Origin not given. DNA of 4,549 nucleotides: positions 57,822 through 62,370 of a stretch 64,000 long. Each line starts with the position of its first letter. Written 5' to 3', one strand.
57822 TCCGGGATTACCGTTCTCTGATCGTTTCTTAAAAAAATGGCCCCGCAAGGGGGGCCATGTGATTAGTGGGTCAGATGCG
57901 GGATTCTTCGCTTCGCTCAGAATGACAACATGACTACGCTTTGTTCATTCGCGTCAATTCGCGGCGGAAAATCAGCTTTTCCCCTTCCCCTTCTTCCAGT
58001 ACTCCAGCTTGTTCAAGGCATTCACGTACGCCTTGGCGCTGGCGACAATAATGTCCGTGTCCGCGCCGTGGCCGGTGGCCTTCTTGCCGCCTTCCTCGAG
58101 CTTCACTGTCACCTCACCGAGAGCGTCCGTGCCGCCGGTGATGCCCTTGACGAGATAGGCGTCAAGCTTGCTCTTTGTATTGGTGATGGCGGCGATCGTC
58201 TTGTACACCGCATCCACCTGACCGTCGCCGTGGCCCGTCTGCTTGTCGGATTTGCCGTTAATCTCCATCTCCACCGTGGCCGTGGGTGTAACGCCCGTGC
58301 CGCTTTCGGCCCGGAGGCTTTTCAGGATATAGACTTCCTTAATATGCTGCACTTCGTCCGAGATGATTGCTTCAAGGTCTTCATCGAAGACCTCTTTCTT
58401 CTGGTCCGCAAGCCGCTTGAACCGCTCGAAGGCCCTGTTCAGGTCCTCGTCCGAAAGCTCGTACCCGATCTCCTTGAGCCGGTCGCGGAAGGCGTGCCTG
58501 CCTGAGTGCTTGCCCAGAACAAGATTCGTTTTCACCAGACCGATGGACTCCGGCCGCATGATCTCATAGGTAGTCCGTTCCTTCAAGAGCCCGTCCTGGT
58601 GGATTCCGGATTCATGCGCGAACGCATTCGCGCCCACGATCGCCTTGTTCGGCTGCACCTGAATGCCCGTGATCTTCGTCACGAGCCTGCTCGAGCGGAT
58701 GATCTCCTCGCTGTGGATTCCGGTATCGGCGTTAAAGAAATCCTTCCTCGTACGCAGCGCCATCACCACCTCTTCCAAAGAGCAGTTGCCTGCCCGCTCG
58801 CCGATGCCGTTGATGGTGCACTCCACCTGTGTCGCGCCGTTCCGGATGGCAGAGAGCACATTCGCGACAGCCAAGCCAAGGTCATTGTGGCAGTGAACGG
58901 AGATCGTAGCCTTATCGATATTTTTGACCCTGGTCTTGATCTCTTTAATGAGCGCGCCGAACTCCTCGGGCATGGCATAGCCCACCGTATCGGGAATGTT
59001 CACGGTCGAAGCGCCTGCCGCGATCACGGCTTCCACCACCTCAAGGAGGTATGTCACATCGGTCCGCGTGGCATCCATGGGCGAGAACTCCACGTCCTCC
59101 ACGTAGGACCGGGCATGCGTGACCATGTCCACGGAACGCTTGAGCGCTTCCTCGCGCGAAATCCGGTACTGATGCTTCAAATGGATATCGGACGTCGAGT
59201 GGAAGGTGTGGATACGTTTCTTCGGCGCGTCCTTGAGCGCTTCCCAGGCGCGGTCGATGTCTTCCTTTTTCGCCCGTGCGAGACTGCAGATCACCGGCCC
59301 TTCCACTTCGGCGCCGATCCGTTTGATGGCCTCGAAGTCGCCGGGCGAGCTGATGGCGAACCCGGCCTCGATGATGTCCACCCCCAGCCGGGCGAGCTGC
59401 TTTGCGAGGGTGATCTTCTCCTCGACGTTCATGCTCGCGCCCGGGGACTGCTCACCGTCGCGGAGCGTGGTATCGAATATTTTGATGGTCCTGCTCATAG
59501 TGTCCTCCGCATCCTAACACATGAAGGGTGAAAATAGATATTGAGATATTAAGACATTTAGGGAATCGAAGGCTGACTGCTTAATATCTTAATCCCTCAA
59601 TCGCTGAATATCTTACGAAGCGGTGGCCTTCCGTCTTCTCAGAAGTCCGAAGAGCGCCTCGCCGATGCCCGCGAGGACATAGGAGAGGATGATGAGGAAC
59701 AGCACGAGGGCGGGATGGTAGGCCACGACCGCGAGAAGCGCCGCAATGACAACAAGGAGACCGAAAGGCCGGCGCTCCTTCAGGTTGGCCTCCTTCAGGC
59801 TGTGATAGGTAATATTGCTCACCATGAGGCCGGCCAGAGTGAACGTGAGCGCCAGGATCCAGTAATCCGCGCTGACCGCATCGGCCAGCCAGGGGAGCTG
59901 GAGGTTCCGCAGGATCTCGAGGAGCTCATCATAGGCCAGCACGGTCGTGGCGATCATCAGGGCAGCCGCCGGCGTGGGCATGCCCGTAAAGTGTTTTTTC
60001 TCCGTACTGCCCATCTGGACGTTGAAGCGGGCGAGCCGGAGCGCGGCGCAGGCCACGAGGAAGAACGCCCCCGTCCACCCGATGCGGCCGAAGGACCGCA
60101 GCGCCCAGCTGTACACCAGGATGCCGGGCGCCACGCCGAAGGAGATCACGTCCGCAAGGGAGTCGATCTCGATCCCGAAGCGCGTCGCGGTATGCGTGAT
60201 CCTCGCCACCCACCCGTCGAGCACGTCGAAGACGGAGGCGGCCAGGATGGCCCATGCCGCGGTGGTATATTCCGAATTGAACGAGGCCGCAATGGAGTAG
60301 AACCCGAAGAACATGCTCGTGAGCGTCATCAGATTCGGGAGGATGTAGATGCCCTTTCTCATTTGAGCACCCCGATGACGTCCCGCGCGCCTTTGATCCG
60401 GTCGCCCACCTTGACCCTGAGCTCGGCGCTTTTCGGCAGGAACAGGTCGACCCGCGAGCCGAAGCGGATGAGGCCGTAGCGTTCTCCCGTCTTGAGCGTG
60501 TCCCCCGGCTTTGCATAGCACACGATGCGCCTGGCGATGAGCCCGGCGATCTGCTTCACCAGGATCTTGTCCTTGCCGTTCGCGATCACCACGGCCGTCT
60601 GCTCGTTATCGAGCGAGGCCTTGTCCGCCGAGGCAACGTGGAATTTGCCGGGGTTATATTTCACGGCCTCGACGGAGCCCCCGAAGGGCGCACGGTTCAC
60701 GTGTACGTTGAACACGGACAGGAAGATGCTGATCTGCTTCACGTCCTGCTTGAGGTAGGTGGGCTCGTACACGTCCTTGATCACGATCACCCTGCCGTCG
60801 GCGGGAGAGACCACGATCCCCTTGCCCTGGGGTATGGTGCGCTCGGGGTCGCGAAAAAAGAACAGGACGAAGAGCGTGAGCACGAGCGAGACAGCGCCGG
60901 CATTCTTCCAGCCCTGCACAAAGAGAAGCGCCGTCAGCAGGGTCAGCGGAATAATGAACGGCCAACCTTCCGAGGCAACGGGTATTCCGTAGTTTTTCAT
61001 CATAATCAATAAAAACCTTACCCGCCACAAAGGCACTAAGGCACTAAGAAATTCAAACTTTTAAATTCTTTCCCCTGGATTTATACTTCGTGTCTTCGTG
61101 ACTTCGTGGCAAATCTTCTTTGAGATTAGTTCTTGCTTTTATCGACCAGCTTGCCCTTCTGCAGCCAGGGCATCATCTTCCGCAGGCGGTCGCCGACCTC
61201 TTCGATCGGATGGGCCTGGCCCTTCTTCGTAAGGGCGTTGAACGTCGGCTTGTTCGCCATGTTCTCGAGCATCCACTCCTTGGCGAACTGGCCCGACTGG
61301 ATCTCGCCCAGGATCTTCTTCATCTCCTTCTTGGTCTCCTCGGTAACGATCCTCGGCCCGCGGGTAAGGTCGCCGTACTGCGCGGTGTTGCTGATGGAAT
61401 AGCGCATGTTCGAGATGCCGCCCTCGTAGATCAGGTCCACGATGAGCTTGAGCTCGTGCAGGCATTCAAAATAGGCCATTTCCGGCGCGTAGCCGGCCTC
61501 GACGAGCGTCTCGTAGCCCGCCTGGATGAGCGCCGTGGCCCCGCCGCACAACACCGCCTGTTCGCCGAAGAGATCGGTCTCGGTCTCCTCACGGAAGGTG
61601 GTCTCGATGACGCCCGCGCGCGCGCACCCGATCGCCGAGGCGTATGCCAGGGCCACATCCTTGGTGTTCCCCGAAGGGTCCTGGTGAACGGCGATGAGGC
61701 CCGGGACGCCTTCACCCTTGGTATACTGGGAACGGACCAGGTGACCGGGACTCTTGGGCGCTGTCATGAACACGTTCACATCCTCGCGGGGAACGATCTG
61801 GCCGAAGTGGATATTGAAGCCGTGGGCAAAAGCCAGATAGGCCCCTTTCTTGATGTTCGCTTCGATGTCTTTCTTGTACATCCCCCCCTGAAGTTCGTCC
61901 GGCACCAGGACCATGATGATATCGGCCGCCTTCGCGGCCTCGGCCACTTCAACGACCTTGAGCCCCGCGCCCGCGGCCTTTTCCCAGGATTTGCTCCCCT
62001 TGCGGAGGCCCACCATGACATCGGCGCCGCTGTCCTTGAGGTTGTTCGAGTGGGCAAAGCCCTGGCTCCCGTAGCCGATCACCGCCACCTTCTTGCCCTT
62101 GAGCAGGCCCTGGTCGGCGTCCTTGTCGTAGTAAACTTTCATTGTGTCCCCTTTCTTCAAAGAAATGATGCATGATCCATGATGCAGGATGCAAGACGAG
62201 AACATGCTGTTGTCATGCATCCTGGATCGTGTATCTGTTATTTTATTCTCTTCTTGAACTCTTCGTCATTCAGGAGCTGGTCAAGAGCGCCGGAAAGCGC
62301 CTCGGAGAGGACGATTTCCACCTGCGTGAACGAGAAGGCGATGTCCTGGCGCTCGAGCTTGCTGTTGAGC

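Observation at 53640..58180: Subtilase gene segment bracketed by an imperfect direct duplication of the leuA 3' end plus its terminator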

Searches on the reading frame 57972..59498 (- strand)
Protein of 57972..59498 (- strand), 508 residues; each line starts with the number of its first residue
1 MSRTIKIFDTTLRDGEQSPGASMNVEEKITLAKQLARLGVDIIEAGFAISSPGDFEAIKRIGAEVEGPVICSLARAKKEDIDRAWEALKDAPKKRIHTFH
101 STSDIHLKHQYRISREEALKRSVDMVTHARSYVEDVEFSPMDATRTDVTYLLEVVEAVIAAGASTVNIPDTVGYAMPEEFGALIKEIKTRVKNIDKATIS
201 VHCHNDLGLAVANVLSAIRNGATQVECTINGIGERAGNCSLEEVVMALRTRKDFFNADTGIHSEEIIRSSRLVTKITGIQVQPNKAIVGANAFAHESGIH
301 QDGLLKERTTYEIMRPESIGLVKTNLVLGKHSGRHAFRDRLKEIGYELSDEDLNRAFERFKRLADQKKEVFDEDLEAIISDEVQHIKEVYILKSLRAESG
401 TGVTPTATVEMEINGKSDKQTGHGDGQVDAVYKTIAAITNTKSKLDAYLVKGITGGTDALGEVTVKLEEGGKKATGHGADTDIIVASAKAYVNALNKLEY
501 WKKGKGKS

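Call 7: search_protein_families(library=pfam, proteins=[window:57972-59498:-])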
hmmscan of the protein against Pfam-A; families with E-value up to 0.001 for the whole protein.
window:57972-59498:- (508 aa): 3 families
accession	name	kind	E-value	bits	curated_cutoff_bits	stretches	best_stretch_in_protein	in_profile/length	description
PF00682.25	HMGL-like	-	2.6e-95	319.2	29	1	5-273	2-260/260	HMGL-like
PF08502.15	LeuA_dimer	-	5.3e-37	127.1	24.9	1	369-498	1-130/131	LeuA allosteric (dimerisation) domain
PF22617.1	HCS_D2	-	6.7e-32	110.2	27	1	287-368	1-82/82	Homocitrate synthase post-HMGL domain-like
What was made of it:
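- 57972..59498 (-): leuA (2-isopropylmalate synthase), 508 aa, intact but chimeric. Nt 1-530 (window 58969-59498) are resident-type; nt 531-1527 (57972-58968) are imported. Pfam HMGL-like, HCS_D2 and LeuA_dimer (call 7).
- Checked: Copy B is the true 3' end of a 508-aa leuA (57972-59498, minus strand; HMGL-like + HCS_D2 + LeuA_dimer, call 7).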

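Call 13: find_related_loci(query=window:57972-59498:-, collection=genome_contigs, flank=10000)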
Query window:57972-59498:- (508 aa) in genome_contigs; peptide patterns used: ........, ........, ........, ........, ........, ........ (x = any residue, [..] = any of these).
576 stretches matched a pattern; 298 encode a relative of the query (tblastn E <= 1e-3); the best 80 are kept; 80 distinct loci.
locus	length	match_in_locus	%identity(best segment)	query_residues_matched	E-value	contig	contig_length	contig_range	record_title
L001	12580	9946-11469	94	1-508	0e+0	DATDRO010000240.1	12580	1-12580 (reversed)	MAG TPA_asm: Nitrospirota bacterium isolate SMAG_U7979 k141_2023699, whole genome shotgun sequence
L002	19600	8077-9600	88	1-508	0e+0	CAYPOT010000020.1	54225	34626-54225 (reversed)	MAG TPA_asm: uncultured Nitrospiraceae bacterium isolate ERP113451_co1_289 genome assembly, contig: NODE_464_length_5422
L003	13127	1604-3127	88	1-508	0e+0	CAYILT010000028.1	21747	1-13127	MAG TPA_asm: uncultured Nitrospiraceae bacterium isolate ERP119705_co22_392 genome assembly, contig: NODE_1931_length_21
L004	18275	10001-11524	88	1-508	0e+0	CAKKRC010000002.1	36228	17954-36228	Nitrospiria bacterium isolate Hainich-H41-bin277-1 genome assembly, contig: H41-bin277_1_Hain_H41_02um_R3_624_length_362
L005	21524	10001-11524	88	1-508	0e+0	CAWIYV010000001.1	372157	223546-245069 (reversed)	MAG: Nitrospirota bacterium isolate MFD05942.bin.1.431 genome assembly, contig: contig_101446, whole genome shotgun sequ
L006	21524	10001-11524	87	1-508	0e+0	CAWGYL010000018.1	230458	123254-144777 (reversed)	MAG: Nitrospirota bacterium isolate MFD01716.bin.1.191 genome assembly, contig: contig_87978, whole genome shotgun seque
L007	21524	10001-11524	88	1-508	0e+0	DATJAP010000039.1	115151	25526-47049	MAG TPA_asm: Nitrospirota bacterium isolate SMAG_U15330 k141_2775919, whole genome shotgun sequence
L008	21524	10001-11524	86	1-508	0e+0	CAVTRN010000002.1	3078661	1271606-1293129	MAG: Nitrospirota bacterium isolate MFD09567.bin.1.28 genome assembly, contig: contig_51523, whole genome shotgun sequen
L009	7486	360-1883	86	1-508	0e+0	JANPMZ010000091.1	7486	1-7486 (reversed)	MAG: Nitrospirota bacterium isolate VAR_87_metabat_403 VAR_87_k141_3565156, whole genome shotgun sequence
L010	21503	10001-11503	88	1-501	0e+0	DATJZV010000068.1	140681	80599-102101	MAG TPA_asm: Nitrospirota bacterium isolate SMAG_U15187 k141_436504, whole genome shotgun sequence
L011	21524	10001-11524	87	1-508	0e+0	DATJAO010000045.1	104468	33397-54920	MAG TPA_asm: Nitrospirota bacterium isolate SMAG_U15329 k141_575010, whole genome shotgun sequence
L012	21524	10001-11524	86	1-508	0e+0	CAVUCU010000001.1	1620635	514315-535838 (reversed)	MAG: Nitrospirota bacterium isolate MFD05442.bin.1.86 genome assembly, contig: contig_11041, whole genome shotgun sequen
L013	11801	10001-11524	85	1-508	0e+0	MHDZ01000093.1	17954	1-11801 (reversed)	MAG: Nitrospirae bacterium GWC2_57_13 gwc2_scaffold_7311, whole genome shotgun sequence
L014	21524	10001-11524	85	1-508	0e+0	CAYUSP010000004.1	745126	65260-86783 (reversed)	MAG TPA_asm: uncultured Nitrospiraceae bacterium isolate SRP302447_co2_114 genome assembly, contig: NODE_17_length_74512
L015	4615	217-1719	86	1-501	0e+0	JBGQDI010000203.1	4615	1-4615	MAG: Nitrospirota bacterium isolate OBJ2_061818_110_2 k141_1375610_length_4615_cov_9.9718, whole genome shotgun sequence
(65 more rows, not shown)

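Call 33: find_homologous_proteins(query=window:57972-59498:-, max_evalue=1e-100)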
Query window:57972-59498:- (508 aa): 8000 proteins with E <= 1e-100 among 8000 candidates; the best 120 are listed.
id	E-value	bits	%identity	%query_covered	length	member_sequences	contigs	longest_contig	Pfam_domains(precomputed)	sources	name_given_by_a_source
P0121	0.0e+0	1110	100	100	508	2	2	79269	PF22617.2,PF00682.26,PF08502.16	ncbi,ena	ncbi:MAG: 2-isopropylmalate synthase [Nitrospirota bacterium]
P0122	0.0e+0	1045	93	100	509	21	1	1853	PF22617.2,PF00682.26,PF08502.16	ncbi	-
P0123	0.0e+0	1010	91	100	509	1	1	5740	PF22617.2,PF00682.26,PF08502.16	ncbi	-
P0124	6.8e-298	1006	90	100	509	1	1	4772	PF22617.2,PF00682.26,PF08502.16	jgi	jgi:2-isopropylmalate synthase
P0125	1.5e-297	1005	90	100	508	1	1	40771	PF22617.2,PF00682.26,PF08502.16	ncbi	-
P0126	3.1e-296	1001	88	100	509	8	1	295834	PF22617.2,PF00682.26,PF08502.16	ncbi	-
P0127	3.8e-296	1000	89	100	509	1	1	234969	PF22617.2,PF00682.26,PF08502.16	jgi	jgi:2-isopropylmalate synthase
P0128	4.3e-296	1000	89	100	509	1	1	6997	PF22617.2,PF00682.26,PF08502.16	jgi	jgi:2-isopropylmalate synthase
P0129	3.5e-295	997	88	100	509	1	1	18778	PF22617.2,PF00682.26,PF08502.16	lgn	-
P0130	8.8e-295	996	88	100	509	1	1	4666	PF22617.2,PF00682.26,PF08502.16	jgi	jgi:2-isopropylmalate synthase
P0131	1.4e-294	995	88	100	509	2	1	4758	PF22617.2,PF00682.26,PF08502.16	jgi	-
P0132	2.5e-294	994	88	100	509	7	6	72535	PF22617.2,PF00682.26,PF08502.16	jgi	jgi:2-isopropylmalate synthase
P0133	3.8e-294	994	88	100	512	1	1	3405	PF22617.2,PF00682.26,PF08502.16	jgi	jgi:2-isopropylmalate synthase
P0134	5.3e-294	993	88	100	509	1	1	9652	PF22617.2,PF00682.26,PF08502.16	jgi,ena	-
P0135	3.0e-293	991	88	100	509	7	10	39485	PF22617.2,PF00682.26,PF08502.16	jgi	jgi:2-isopropylmalate synthase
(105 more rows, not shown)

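Call 34: find_encoding_contigs(protein=P0125, flank=10000, max_places=3)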
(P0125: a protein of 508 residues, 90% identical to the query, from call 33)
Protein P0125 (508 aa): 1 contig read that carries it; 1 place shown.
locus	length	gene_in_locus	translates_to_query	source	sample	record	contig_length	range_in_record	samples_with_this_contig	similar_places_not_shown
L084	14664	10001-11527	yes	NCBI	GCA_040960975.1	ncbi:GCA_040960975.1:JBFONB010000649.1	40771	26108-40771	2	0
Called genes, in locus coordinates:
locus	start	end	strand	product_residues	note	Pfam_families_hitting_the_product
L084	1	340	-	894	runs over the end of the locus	PF01734:Patatin, PF07244:POTRA (weak), PF08479:POTRA_2, PF07244:POTRA, PF01103:Omp85, PF19143:Omp85_2 (weak)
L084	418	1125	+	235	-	PF00814:TsaD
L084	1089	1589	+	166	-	PF00583:Acetyltransf_1, PF13673:Acetyltransf_10 (weak), PF13508:Acetyltransf_7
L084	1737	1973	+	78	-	PF04325:DUF465 (weak)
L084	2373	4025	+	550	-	PF00920:ILVD_EDD_N, PF24877:ILV_EDD_C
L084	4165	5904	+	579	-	PF02776:TPP_enzyme_N, PF00205:TPP_enzyme_M, PF02775:TPP_enzyme_C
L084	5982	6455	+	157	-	PF01842:ACT, PF22629:ACT_AHAS_ss, PF13710:ACT_5, PF10369:ALS_ss_C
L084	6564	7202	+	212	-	-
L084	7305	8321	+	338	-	PF02826:2-Hacid_dh_C (weak), PF03807:F420_oxidored (weak), PF07991:KARI_N, PF01450:KARI_C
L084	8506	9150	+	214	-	PF02666:PS_Dcarbxylase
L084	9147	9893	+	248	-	PF01066:CDP-OH_P_transf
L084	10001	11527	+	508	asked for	PF00682:HMGL-like, PF22617:HCS_D2, PF08502:LeuA_dimer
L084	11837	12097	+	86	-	PF10047:DUF2281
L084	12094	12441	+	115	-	PF02452:PemK_toxin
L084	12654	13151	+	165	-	-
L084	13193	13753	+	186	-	PF22741:PTP-NADK (weak), PF03162:Y_phosphatase2, PF22785:Tc-R-P, PF00782:DSPc, PF13350:Y_phosphatase3 (weak)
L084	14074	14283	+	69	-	-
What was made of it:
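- It has leuA-spacer-terminator-TA-orf165-PTP with no subtilase and no stub (call 34). An unoccupied site exists in L084 (call 34). The closest relative has no duplicate (call 34).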

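Call 35: find_encoding_contigs(protein=P0123, flank=10000, max_places=3)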
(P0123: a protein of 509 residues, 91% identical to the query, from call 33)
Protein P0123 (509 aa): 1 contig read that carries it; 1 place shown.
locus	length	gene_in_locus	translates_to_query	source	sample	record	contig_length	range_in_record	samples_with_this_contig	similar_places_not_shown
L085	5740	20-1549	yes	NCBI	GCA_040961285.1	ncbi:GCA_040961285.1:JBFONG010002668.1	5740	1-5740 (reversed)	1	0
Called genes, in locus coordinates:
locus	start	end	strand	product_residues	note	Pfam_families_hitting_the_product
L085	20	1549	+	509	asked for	PF00682:HMGL-like, PF22617:HCS_D2, PF08502:LeuA_dimer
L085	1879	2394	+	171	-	-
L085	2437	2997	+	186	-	PF22741:PTP-NADK (weak), PF03162:Y_phosphatase2, PF22785:Tc-R-P, PF00782:DSPc, PF13350:Y_phosphatase3 (weak)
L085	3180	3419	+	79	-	PF02604:PhdYeFM_antitox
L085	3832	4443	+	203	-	-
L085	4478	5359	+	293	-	-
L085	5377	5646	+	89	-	-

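Call 36: find_encoding_contigs(protein=P0124, flank=10000, max_places=3)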
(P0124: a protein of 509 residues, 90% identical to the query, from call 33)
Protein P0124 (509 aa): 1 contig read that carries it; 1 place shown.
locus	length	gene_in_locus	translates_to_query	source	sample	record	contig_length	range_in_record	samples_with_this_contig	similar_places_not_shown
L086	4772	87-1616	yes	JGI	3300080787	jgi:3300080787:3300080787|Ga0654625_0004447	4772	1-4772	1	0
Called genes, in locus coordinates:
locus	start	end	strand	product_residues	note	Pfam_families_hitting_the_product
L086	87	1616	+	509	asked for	PF00682:HMGL-like, PF22617:HCS_D2, PF08502:LeuA_dimer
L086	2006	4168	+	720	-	PF00884:Sulfatase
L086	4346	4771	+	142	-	?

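Call 51: find_encoding_contigs(protein=P0121, flank=6000, max_places=6)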
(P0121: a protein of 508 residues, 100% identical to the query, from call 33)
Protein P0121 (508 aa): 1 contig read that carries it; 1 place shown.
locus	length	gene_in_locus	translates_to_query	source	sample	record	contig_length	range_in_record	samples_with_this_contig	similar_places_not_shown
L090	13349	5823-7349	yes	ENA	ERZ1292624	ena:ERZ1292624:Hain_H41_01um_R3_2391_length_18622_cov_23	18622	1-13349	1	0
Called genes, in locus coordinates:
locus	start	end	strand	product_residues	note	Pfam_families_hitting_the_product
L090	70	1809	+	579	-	PF02776:TPP_enzyme_N, PF00205:TPP_enzyme_M, PF02775:TPP_enzyme_C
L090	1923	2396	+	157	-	PF01842:ACT, PF22629:ACT_AHAS_ss, PF13710:ACT_5, PF10369:ALS_ss_C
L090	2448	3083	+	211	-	-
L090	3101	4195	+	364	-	PF02826:2-Hacid_dh_C, PF03807:F420_oxidored (weak), PF07991:KARI_N, PF01450:KARI_C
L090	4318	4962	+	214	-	PF02666:PS_Dcarbxylase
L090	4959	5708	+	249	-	PF01066:CDP-OH_P_transf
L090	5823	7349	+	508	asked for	PF00682:HMGL-like, PF22617:HCS_D2, PF08502:LeuA_dimer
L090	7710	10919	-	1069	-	PF05922:Inhibitor_I9 (weak), PF00082:Peptidase_S8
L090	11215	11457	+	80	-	PF08502:LeuA_dimer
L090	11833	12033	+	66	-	-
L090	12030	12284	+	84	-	PF24732:ParE_like (weak)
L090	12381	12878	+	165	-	-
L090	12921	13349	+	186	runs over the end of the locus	PF22741:PTP-NADK (weak), PF03162:Y_phosphatase2, PF22785:Tc-R-P, PF00782:DSPc (weak), PF13350:Y_phosphatase3 (weak)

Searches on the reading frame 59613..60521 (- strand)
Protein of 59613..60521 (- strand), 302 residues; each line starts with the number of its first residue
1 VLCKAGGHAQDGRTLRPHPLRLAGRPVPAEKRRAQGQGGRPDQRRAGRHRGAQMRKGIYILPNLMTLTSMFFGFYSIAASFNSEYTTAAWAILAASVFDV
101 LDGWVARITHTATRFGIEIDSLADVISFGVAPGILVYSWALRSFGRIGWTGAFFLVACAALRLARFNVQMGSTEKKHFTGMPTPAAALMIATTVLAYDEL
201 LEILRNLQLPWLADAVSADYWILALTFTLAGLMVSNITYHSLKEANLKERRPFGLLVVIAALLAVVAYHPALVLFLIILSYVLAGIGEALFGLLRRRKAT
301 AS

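Call 7: search_protein_families(library=pfam, proteins=[window:59613-60521:-])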
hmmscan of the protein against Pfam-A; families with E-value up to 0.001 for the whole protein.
window:59613-60521:- (302 aa): 1 family
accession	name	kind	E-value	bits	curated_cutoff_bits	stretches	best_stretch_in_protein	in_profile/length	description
PF01066.26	CDP-OH_P_transf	-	1.4e-22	81.2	22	1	60-207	2-138/152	CDP-alcohol phosphatidyltransferase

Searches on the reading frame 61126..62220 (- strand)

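Call 7: search_protein_families(library=pfam, proteins=[window:61126-62220:-])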
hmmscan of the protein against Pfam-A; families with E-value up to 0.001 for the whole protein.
window:61126-62220:- (364 aa): 6 families
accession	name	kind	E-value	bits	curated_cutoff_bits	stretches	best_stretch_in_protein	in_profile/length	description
PF07991.19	KARI_N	-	3.8e-75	251.4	20.6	1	40-203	2-165/165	Acetohydroxy acid isomeroreductase, NADPH-binding domain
PF01450.25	KARI_C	-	4.7e-68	228.5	29.1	1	209-352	1-144/144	Ketol-acid reductoisomerase, C-terminal domain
PF02826.25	2-Hacid_dh_C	-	1.8e-07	31.2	25.1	1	35-129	29-123/178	D-isomer specific 2-hydroxyacid dehydrogenase, NAD binding domain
PF03807.23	F420_oxidored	-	5.2e-07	30.6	21.6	1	44-107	1-68/94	NADP oxidoreductase coenzyme F420-dependent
PF00670.27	AdoHcyase_NAD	-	0.00011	22.8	27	1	37-103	18-83/162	S-adenosyl-L-homocysteine hydrolase, NAD binding domain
PF03446.21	NAD_binding_2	-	0.00012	22.5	21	1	44-129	1-89/161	NAD binding domain of 6-phosphogluconate dehydrogenase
